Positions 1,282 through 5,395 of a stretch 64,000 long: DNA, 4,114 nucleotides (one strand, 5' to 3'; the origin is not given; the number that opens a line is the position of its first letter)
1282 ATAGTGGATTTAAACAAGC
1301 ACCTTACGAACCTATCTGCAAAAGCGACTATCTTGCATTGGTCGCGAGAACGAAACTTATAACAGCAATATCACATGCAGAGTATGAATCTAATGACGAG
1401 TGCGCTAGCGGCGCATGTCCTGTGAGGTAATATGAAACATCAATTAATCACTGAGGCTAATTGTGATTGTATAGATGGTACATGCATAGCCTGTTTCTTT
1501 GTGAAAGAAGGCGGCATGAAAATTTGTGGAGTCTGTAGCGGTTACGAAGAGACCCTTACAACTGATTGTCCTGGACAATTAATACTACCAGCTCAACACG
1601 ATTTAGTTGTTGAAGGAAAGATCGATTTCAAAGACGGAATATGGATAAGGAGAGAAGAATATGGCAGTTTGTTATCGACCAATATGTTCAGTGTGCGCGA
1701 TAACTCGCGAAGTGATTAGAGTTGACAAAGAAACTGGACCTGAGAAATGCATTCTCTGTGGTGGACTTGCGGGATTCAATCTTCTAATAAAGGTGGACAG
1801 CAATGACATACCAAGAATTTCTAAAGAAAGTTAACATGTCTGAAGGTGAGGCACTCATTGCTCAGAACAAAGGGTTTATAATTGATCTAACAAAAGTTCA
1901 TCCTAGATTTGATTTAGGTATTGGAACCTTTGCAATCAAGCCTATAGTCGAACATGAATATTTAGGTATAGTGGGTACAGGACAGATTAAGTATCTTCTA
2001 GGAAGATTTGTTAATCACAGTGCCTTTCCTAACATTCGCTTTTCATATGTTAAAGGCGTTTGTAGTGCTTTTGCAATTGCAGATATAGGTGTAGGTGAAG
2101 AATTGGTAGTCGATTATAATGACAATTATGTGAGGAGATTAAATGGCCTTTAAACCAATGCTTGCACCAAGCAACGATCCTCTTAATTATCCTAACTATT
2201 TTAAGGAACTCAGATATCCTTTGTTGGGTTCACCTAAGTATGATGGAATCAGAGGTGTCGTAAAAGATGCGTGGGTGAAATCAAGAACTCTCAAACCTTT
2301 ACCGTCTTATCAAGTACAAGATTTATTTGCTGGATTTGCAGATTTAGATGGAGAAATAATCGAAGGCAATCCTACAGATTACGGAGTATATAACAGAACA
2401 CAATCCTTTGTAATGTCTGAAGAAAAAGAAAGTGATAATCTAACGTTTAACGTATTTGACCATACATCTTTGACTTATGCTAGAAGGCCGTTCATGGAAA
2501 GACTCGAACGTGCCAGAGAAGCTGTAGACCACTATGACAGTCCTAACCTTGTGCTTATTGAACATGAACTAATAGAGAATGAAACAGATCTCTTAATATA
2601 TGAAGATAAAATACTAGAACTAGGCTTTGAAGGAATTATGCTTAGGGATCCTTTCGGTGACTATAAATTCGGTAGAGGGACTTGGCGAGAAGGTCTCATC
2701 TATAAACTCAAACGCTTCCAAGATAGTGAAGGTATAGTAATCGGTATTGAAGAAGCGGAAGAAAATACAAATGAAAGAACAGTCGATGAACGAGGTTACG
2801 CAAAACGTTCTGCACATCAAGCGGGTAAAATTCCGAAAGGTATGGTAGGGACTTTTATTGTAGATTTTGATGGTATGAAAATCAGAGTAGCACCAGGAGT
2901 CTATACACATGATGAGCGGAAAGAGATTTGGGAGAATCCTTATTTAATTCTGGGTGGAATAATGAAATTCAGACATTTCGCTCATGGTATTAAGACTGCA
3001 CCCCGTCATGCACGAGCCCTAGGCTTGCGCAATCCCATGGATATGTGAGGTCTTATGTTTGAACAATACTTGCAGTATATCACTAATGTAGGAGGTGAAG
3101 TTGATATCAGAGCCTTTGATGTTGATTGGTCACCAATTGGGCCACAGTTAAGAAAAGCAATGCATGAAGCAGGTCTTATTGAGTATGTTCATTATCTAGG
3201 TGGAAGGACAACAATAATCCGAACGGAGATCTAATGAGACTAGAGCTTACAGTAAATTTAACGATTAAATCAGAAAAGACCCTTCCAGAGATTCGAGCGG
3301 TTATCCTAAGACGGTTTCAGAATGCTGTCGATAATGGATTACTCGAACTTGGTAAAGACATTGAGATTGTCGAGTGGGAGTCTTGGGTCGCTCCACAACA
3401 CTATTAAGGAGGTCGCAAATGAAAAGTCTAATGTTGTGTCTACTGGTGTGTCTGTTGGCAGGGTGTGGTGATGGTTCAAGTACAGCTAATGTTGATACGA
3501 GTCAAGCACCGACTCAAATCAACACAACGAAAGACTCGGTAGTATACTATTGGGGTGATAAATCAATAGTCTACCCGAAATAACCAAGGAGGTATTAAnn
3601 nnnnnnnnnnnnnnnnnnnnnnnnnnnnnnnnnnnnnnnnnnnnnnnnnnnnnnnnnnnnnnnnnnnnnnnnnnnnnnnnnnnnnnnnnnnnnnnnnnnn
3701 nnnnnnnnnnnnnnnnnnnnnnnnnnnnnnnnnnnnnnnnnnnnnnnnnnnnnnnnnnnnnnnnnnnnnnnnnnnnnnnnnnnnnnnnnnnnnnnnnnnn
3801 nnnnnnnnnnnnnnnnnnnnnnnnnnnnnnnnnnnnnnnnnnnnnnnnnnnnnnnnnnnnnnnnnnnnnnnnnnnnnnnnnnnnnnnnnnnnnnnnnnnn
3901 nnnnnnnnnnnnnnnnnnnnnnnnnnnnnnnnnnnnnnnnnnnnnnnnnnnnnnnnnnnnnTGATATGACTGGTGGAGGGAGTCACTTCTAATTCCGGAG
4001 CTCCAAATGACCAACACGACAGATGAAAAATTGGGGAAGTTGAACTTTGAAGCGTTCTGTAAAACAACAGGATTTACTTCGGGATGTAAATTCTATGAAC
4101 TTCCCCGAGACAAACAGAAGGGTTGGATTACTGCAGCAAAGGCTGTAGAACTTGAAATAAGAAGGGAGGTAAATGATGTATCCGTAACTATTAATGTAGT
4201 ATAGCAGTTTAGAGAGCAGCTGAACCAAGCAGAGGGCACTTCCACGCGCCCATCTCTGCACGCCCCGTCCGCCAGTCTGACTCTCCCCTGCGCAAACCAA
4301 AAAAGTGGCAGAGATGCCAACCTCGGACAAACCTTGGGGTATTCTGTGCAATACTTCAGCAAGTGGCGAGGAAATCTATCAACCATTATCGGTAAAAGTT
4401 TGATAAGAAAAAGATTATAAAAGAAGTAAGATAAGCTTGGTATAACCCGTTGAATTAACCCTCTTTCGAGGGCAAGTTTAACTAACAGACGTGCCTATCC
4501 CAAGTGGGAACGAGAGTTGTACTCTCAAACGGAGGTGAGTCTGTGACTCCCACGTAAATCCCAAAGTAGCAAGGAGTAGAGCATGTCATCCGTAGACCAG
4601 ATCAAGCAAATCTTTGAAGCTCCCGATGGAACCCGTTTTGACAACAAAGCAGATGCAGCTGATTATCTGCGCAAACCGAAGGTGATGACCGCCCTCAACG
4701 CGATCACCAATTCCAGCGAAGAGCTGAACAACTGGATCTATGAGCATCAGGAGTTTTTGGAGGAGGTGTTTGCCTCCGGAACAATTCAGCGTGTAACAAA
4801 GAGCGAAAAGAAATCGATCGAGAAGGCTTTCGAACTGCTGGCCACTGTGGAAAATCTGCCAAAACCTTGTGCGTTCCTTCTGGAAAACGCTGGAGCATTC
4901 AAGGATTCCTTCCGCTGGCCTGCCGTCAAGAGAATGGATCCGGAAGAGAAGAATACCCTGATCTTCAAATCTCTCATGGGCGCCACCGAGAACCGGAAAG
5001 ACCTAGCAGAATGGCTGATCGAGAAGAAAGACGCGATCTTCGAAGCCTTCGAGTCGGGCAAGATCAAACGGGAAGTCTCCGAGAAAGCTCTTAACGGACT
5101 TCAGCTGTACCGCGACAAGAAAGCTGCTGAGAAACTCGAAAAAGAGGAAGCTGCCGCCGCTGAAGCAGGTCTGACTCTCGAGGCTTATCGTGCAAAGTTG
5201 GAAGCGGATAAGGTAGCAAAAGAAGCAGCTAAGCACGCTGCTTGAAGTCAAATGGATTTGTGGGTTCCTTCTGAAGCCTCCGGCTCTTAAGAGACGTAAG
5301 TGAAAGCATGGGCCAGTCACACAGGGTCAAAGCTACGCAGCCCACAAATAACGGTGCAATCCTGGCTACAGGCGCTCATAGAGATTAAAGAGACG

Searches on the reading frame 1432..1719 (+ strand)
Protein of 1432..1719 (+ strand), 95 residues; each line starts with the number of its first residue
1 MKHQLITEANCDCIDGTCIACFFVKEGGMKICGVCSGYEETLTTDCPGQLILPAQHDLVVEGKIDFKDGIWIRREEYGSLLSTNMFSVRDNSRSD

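Call 81: find_encoding_contigs(protein=window:1432-1719:+, flank=10000, max_places=2)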
Protein window:1432-1719:+ (95 aa): no gene with exactly this product is on record in the collection.

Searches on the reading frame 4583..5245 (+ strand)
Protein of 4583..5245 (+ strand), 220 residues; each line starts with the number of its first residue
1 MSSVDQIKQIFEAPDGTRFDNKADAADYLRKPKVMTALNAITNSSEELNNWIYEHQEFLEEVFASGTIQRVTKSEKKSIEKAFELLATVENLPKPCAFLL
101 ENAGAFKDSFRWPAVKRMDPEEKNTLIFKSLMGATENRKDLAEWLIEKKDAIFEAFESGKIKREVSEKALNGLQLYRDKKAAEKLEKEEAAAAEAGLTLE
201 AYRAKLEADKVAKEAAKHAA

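Call 7: search_protein_families(library=phrogs, proteins=[window:4583-5245:+])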
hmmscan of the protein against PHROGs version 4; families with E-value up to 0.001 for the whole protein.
window:4583-5245:+ (220 aa): 0 families

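Call 37: search_protein_families(library=pfam, proteins=[window:4583-5245:+], max_evalue=0.01)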
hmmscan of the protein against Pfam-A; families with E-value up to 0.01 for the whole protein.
window:4583-5245:+ (220 aa): 0 families

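Call 77: search_solved_structures(query=window:4583-5245:+, max_evalue=1)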
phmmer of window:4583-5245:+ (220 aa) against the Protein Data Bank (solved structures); distinct sequences matched with E-value up to 1: 4.
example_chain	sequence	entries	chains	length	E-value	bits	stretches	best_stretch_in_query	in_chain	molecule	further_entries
9npx_h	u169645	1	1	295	0.44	13.6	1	158-208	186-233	40S ribosomal protein SA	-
4ujc_CA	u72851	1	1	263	0.79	12.8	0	158-206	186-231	40S RIBOSOMAL PROTEIN US2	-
3r3e_A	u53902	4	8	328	0.9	12.6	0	40-120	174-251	Uncharacterized protein yqjG | protein yqjG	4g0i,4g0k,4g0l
5hj1_A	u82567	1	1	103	0.96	12.5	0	113-201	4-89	Pullulanase C protein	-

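Call 79: find_homologous_proteins(query=window:4583-5245:+, max_evalue=0.00001)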
Query window:4583-5245:+ (220 aa): 57 proteins with E <= 0.00001 among 1146 candidates.
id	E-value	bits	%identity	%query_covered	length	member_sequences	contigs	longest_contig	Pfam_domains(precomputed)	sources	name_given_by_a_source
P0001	4.9e-134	462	100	100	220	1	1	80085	-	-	-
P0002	1.5e-76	275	70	80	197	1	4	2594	-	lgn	-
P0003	1.4e-75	271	70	80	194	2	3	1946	-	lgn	-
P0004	5.3e-74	266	66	80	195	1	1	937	-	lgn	-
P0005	2.8e-59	218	59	80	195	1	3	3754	-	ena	-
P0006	2.2e-58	215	69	64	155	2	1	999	-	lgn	-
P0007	4.2e-57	211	52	99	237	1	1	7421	-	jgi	jgi:hypothetical protein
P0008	3.7e-50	189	51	76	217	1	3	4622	-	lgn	-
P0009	7.4e-50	188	51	76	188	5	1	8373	-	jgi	-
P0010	9.6e-50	187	52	82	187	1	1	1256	-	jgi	jgi:hypothetical protein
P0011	1.0e-49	187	50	79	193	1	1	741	-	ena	-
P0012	3.3e-48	182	49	76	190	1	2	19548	-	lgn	-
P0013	4.6e-47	178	48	74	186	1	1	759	-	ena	-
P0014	7.9e-47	178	49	79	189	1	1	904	-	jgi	-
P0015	1.1e-46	177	49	82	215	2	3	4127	-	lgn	-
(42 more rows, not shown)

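Call 82: find_encoding_contigs(protein=P0001, flank=10000, max_places=1)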
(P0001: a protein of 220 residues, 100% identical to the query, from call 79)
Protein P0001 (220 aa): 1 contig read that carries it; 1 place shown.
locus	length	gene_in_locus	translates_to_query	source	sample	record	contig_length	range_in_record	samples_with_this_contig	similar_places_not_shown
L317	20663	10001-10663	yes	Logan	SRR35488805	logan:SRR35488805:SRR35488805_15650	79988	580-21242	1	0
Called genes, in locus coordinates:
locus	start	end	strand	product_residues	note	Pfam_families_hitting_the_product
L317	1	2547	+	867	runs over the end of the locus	PF01751:Toprim (weak), PF13155:Toprim_2, PF05203:Hom_end_hint, PF14528:LAGLIDADG_3 (weak)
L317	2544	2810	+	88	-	-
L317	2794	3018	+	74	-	-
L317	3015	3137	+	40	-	-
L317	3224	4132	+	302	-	-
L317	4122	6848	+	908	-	PF17975:RNR_Alpha (weak), PF21995:RNR-II_ins_dom (weak), PF14890:Intein_splicing, PF02867:Ribonuc_red_lgC (faint)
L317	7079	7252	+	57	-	-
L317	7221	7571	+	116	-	PF00856:SET (weak)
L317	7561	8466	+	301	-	PF01068:DNA_ligase_A_M (weak)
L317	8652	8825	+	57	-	-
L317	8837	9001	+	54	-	-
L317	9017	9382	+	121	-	-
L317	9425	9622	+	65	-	-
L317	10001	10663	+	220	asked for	-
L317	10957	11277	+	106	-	-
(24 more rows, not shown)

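Call 86: search_protein_families(library=ncbifam, proteins=[window:4583-5245:+], max_evalue=0.001)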
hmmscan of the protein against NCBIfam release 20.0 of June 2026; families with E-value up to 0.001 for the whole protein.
window:4583-5245:+ (220 aa): 0 families
